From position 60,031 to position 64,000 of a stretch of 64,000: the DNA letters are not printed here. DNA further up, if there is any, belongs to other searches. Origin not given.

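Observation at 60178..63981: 1267-aa protein combining GH-A-like glycosidase motifs and a C-terminal lysozyme-like domain, with no signal peptide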

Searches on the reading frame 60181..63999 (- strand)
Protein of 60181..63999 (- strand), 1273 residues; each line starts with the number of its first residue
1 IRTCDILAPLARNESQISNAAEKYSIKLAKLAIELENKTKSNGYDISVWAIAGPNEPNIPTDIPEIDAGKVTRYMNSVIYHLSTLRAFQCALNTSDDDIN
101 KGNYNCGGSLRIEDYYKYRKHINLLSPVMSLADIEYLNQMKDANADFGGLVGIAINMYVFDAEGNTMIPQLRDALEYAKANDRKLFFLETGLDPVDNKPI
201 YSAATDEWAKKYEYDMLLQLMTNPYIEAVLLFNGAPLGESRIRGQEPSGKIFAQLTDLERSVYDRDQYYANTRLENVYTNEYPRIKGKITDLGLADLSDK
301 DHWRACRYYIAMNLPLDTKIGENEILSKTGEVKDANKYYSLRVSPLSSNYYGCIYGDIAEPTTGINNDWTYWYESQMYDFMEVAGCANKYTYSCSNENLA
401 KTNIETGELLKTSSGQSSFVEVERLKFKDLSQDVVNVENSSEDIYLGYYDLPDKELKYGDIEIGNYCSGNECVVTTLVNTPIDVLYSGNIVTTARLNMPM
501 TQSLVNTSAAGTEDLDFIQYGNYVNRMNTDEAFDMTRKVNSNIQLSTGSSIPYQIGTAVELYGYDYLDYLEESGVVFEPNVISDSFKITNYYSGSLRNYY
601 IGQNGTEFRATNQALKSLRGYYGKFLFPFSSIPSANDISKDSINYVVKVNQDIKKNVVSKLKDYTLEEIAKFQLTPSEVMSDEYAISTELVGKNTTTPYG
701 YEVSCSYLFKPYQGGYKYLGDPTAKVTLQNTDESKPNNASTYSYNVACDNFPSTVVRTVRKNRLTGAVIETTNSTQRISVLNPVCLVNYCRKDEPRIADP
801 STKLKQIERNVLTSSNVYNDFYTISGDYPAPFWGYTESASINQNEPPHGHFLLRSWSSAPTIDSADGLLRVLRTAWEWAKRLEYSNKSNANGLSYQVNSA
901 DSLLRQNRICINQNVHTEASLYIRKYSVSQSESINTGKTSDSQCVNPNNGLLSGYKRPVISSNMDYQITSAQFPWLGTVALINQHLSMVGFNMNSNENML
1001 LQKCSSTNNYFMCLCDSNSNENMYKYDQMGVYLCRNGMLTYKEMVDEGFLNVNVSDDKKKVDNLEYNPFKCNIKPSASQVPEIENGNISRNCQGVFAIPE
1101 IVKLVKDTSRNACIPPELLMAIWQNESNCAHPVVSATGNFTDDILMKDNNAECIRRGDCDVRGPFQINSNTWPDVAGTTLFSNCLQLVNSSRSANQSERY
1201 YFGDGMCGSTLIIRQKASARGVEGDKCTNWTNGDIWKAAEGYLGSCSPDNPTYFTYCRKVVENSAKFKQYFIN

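Call 6: search_protein_families(library=pfam, proteins=[window:60181-63999:-], max_evalue=1)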
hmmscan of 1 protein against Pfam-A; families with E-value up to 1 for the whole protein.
window:60181-63999:- (1273 aa): 1 family
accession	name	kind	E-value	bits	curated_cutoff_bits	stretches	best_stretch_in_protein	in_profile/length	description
PF24808.1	DUF7707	-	0.83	10.3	23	0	1001-1036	34-70/102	Domain of unknown function (DUF7707)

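Call 7: search_protein_families(library=ncbifam, proteins=[window:60181-63999:-], max_evalue=1)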
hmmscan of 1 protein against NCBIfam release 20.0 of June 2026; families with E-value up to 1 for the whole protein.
window:60181-63999:- (1273 aa): 0 families

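Call 8: search_solved_structures(query=window:60181-63999:-, max_evalue=10, show_alignments=3)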
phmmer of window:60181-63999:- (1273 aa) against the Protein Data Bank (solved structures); distinct sequences matched with E-value up to 10: 0.
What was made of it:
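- Tried and rejected: Pfam, NCBIfam and PDB sequence searches on the whole protein (calls 6-8).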

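Call 10: find_homologous_proteins(query=window:60181-63999:-)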
Query window:60181-63999:-: 8000 candidates shared short words with the query, none scored E <= 0.001.

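Call 11: find_related_loci(query=window:60181-63999:-, collection=genome_contigs, flank=10000)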
Query window:60181-63999:- (1273 aa) in genome_contigs; peptide patterns used: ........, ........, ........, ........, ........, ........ (x = any residue, [..] = any of these).
50 stretches matched a pattern, but none encodes a relative of the query by tblastn (E <= 1e-3).

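Call 14: find_related_loci(query=window:60181-63999:-, collection=metagenome_contigs, flank=10000)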
Query window:60181-63999:- (1273 aa) in metagenome_contigs; peptide patterns used: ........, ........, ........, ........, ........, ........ (x = any residue, [..] = any of these).
106 stretches matched a pattern, but none encodes a relative of the query by tblastn (E <= 1e-3).
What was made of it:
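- Tried and rejected: The single-protein scans of genome and metagenome contigs (calls 11, 14).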

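Call 26: search_protein_representatives(protein=window:60400-63999:-)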
Query: 1200 residues. Proteins with E-value up to 0.001 (for the whole library): 8; up to 1e-10: 8; up to 1e-30: 7. The best 8 are listed.
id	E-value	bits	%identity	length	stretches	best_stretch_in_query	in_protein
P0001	0.0e+00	1485.6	100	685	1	1-655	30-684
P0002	8.5e-46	172.7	32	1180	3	850-1186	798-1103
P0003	1.1e-45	172.3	100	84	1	680-761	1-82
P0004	1.0e-41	159.2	30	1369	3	849-1136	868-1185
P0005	7.5e-41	156.4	32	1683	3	863-1132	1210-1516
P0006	7.8e-35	136.4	31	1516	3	355-565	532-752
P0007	3.0e-31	124.6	34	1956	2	332-566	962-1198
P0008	7.3e-17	76.9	30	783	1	648-1185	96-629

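Call 29: find_homologous_proteins(query=A1, max_evalue=0.001)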
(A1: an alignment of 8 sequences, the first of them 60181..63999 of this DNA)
Query A1 (8 sequences) (1273 aa, profile of the alignment): 1 proteins with E <= 0.001 among 8000 candidates.
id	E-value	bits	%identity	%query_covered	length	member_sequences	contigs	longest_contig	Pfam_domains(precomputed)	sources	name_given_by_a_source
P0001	1.1e-236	807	100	51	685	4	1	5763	-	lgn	-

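Call 30: find_encoding_contigs(protein=P0001, flank=10000, max_places=6)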
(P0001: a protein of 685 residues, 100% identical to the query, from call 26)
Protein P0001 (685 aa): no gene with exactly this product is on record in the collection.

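Call 31: list_cluster_members(proteins=[P0001, P0002, P0004, P0005, P0006, P0007, P0008, P0003])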
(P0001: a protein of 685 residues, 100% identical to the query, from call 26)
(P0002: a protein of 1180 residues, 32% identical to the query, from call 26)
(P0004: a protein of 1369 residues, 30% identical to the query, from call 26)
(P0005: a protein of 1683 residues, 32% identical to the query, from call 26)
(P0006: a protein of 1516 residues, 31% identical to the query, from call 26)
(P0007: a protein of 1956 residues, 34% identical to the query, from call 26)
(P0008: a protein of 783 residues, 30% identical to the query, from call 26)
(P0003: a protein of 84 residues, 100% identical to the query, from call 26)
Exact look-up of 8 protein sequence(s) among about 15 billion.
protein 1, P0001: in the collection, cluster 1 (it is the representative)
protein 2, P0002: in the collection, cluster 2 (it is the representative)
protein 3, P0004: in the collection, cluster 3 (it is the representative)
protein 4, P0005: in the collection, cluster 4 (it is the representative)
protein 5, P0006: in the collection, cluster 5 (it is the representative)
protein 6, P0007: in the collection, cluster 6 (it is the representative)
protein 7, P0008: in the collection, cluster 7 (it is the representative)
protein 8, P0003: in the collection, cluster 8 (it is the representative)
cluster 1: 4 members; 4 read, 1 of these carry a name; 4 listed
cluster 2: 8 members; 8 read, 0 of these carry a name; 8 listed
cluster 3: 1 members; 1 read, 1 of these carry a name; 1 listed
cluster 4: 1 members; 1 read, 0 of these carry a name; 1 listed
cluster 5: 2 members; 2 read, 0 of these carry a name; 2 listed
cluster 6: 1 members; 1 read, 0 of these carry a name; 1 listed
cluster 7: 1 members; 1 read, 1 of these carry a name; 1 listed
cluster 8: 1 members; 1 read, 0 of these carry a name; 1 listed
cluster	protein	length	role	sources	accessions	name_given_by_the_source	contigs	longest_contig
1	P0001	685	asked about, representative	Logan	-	-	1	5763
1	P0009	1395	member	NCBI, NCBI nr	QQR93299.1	hypothetical protein IPJ91_02460 [bacterium] | MAG: hypothetical protein IPJ91_02460 [bacterium]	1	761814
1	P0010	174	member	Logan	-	-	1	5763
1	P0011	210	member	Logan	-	-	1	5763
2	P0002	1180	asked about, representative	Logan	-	-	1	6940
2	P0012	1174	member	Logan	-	-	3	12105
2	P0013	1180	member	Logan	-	-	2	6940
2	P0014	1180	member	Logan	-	-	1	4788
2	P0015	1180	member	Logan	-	-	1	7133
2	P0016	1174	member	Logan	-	-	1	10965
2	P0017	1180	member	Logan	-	-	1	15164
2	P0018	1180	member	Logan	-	-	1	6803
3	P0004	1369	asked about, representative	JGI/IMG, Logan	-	hypothetical protein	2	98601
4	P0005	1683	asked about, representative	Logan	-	-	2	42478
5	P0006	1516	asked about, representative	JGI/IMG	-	-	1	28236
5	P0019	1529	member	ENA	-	-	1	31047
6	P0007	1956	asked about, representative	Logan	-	-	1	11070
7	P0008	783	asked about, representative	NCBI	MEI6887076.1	MAG: hypothetical protein WCK31_02450, partial [bacterium]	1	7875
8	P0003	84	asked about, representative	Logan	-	-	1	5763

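Call 35: search_protein_families(library=pfam, proteins=[P0009, P0002, P0004, P0005, P0019, P0007, P0008], max_evalue=1)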
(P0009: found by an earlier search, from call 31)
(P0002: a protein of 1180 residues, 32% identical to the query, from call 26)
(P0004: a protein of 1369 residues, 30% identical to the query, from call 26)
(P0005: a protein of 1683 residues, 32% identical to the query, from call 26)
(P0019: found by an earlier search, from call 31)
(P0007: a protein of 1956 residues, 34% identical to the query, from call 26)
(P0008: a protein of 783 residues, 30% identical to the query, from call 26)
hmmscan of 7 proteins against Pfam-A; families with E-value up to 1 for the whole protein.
P0009 (1395 aa): 0 families

P0002 (1180 aa): 0 families

P0004 (1369 aa): 1 family
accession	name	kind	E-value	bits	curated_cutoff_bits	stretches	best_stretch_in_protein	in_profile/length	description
PF25184.1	YxzE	-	0.19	13.2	40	1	13-56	8-48/65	YxzE-like putative bacteriocin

P0005 (1683 aa): 1 family
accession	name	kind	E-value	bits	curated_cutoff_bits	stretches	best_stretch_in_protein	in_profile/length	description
PF13472.12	Lipase_GDSL_2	-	0.12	13.2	32.9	1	63-211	3-177/178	GDSL-like Lipase/Acylhydrolase family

P0019 (1529 aa): 0 families

P0007 (1956 aa): 0 families

P0008 (783 aa): 2 families
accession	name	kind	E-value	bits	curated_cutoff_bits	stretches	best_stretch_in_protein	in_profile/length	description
PF13406.11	SLT_2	-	0.063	12.9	24.3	1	547-586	73-112/292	Transglycosylase SLT domain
PF16269.10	DUF4922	-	0.22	11.9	23.6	0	117-175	32-89/146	Domain of unknown function (DUF4922)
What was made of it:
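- No adhesin, S-layer, SLH, LysM or CBM family was detected (calls 6, 35).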

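Call 43: find_encoding_contigs(protein=P0009, flank=10000, max_places=3)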
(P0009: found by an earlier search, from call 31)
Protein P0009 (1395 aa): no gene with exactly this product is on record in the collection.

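Call 44: find_encoding_contigs(protein=P0004, flank=10000, max_places=3)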
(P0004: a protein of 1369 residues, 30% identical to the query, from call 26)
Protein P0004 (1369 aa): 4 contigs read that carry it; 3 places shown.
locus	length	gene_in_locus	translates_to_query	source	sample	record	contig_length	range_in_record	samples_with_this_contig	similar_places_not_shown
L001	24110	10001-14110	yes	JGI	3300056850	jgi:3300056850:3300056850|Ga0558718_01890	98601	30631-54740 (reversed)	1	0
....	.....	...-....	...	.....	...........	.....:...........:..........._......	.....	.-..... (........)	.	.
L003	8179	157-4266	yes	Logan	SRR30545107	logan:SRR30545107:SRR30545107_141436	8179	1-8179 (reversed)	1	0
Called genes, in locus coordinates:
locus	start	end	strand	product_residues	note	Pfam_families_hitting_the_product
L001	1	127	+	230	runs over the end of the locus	PF09335:VTT_dom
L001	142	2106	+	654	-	PF01411:tRNA-synt_2c, PF07973:tRNA_SAD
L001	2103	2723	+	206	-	-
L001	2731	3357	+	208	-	PF00300:His_Phos_1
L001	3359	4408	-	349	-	PF01565:FAD_binding_4, PF02873:MurB_C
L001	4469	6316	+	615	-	PF02518:HATPase_c, PF13589:HATPase_c_3, PF01119:DNA_mis_repair, PF08676:MutL_C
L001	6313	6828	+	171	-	PF02643:DUF192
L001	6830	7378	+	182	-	PF00929:RNase_T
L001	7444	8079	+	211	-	PF00574:CLP_protease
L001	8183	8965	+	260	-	PF13175:AAA_15 (faint), PF00005:ABC_tran, PF13304:AAA_21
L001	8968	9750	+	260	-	PF01061:ABC2_membrane, PF12679:ABC2_membrane_2, PF12698:ABC2_membrane_3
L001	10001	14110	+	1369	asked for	-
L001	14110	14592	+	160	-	-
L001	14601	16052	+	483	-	PF00171:Aldedh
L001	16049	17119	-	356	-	PF00155:Aminotran_1_2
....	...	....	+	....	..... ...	-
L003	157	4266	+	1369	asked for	-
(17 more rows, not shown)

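Call 45: find_encoding_contigs(protein=P0005, flank=10000, max_places=2)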
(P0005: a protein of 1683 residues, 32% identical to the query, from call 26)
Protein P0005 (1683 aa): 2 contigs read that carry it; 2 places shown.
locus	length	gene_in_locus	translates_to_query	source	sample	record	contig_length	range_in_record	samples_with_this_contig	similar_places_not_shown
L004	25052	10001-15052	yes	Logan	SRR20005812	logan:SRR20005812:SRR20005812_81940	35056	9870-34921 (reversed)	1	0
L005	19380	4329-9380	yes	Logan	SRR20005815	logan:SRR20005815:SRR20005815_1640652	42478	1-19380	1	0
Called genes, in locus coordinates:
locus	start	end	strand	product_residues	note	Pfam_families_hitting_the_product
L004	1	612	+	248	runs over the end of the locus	?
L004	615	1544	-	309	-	PF01522:Polysacc_deac_1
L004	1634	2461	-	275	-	PF00271:Helicase_C, PF12344:UvrB, PF02151:UVR (weak)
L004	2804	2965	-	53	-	-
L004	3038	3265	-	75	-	-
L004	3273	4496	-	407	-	PF00270:DEAD (faint), PF04851:ResIII, PF17757:UvrB_inter, PF27431:UvrB_3rd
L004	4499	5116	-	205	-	PF07099:DUF1361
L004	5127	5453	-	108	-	-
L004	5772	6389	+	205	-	-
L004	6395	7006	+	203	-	-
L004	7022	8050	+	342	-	-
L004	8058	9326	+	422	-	-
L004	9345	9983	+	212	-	PF09335:VTT_dom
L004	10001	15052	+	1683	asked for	-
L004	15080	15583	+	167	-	-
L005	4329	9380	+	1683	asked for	-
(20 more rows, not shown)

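Call 46: find_encoding_contigs(protein=P0017, flank=10000, max_places=2)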
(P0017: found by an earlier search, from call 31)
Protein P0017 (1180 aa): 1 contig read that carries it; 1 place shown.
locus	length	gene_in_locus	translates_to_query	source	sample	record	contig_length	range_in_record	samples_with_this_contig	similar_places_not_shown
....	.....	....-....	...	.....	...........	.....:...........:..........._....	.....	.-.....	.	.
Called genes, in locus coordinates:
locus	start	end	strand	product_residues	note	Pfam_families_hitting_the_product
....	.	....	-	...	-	?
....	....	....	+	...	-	-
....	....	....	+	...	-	-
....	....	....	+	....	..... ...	-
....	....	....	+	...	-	-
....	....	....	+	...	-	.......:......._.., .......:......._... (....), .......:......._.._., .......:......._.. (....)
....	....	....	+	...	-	-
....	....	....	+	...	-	-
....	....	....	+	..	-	-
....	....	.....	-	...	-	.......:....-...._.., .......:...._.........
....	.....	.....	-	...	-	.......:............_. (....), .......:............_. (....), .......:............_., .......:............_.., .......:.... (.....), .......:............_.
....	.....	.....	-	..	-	-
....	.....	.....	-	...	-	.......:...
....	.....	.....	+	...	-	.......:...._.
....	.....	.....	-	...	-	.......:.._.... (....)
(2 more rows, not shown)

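Call 56: find_encoding_contigs(protein=P0019, flank=10000, max_places=1)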
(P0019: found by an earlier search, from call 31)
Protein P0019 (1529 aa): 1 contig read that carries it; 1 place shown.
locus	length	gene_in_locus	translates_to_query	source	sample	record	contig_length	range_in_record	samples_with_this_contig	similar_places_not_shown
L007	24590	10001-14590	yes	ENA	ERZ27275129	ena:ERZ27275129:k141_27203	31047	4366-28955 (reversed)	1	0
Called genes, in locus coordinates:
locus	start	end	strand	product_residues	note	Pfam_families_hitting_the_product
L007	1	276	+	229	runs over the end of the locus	PF09335:VTT_dom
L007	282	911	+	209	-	PF01411:tRNA-synt_2c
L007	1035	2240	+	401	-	PF01411:tRNA-synt_2c, PF07973:tRNA_SAD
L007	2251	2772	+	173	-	-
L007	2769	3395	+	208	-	PF00300:His_Phos_1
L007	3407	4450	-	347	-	PF01565:FAD_binding_4, PF02873:MurB_C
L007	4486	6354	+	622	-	PF02518:HATPase_c, PF13589:HATPase_c_3, PF01119:DNA_mis_repair, PF08676:MutL_C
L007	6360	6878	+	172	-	PF02643:DUF192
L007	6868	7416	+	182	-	PF00929:RNase_T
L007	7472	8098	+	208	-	PF00574:CLP_protease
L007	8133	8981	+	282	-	PF13175:AAA_15 (faint), PF00005:ABC_tran, PF13304:AAA_21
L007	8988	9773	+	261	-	PF01061:ABC2_membrane, PF12698:ABC2_membrane_3, PF12679:ABC2_membrane_2 (weak)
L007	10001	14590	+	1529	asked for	-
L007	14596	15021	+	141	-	-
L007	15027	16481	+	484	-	PF00171:Aldedh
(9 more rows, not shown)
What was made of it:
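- It sits among housekeeping genes in all lineages: MurB, ClpP, aaRS, PBP1 and Mur ligase (calls 44, 45, 56).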
